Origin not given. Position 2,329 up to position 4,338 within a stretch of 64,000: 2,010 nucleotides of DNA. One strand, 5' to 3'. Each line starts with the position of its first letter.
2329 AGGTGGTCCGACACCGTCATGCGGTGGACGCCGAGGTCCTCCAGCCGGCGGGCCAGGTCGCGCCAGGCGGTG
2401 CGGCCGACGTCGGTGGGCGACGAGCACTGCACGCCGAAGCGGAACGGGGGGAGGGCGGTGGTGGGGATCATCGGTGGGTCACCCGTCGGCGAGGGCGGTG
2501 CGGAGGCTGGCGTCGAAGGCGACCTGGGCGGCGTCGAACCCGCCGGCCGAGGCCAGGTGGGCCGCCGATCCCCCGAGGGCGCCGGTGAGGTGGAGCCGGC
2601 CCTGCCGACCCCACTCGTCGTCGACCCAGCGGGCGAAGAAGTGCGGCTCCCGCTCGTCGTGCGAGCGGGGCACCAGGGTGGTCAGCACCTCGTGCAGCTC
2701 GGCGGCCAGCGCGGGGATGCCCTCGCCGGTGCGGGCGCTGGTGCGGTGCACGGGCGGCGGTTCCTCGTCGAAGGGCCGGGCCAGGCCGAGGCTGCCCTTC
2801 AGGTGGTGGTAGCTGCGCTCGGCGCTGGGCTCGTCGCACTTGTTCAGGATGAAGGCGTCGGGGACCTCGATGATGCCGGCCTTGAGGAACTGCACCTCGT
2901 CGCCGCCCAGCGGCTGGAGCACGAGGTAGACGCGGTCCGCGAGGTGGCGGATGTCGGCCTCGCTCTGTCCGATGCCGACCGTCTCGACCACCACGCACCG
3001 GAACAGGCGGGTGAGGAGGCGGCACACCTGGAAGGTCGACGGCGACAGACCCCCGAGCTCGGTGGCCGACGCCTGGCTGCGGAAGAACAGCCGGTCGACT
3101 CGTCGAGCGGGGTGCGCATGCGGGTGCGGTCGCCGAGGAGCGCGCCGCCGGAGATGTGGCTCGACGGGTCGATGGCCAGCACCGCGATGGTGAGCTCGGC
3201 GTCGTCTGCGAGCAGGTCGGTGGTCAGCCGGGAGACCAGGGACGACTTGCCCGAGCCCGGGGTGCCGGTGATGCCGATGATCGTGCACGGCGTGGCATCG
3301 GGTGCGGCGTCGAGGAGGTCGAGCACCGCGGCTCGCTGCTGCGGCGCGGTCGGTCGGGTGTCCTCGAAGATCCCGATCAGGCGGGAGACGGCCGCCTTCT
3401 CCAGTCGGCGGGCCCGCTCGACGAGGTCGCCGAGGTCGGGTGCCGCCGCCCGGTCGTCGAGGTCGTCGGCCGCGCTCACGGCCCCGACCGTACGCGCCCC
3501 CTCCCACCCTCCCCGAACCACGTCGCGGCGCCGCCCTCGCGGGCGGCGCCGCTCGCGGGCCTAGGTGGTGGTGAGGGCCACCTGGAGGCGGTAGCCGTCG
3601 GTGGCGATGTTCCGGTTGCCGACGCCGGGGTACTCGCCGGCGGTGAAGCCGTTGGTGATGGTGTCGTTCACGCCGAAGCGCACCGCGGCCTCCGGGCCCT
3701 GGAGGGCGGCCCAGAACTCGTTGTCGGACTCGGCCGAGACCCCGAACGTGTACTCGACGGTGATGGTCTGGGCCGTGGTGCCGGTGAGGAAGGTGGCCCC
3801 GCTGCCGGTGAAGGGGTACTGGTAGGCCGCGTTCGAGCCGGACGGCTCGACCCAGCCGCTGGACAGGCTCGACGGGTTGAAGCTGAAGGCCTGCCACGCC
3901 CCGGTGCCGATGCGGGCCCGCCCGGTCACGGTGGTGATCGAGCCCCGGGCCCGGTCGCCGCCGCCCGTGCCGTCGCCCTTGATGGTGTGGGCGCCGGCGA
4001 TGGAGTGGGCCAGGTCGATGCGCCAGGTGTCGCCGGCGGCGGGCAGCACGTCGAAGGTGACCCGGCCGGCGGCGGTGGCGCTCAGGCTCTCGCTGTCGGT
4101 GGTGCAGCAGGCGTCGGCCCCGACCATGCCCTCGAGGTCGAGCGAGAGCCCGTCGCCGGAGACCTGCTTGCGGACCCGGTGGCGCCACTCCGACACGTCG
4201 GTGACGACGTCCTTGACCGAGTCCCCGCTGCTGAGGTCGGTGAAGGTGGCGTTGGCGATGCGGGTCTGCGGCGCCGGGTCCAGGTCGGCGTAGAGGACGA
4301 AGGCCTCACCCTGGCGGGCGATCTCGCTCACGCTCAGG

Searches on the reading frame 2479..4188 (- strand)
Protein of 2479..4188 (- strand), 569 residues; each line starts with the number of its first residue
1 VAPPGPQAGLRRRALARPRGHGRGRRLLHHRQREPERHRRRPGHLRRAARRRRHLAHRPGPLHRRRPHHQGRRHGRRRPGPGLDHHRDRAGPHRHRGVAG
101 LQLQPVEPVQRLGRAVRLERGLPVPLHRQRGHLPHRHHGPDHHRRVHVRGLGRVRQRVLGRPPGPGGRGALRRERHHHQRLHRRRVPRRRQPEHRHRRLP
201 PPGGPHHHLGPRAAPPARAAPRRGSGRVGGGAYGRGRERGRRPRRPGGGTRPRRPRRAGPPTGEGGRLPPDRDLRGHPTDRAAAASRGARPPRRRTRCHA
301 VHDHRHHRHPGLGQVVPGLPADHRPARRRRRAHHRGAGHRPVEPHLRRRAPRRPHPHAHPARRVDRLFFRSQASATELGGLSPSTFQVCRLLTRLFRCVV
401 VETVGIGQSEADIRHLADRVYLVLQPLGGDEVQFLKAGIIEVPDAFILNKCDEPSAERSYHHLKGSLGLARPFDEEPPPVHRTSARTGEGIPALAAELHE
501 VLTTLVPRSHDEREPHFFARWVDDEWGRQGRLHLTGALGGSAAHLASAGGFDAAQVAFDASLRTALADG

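Call 66: search_protein_families(library=pfam, proteins=[window:2479-4188:-], max_evalue=0.001)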
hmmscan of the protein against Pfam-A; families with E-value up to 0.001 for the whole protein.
window:2479-4188:- (569 aa): 1 family
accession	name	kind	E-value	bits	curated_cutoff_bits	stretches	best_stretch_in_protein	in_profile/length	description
PF03308.22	MeaB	-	2.1e-29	102.8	23.1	1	365-506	94-239/273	Methylmalonyl Co-A mutase-associated GTPase MeaB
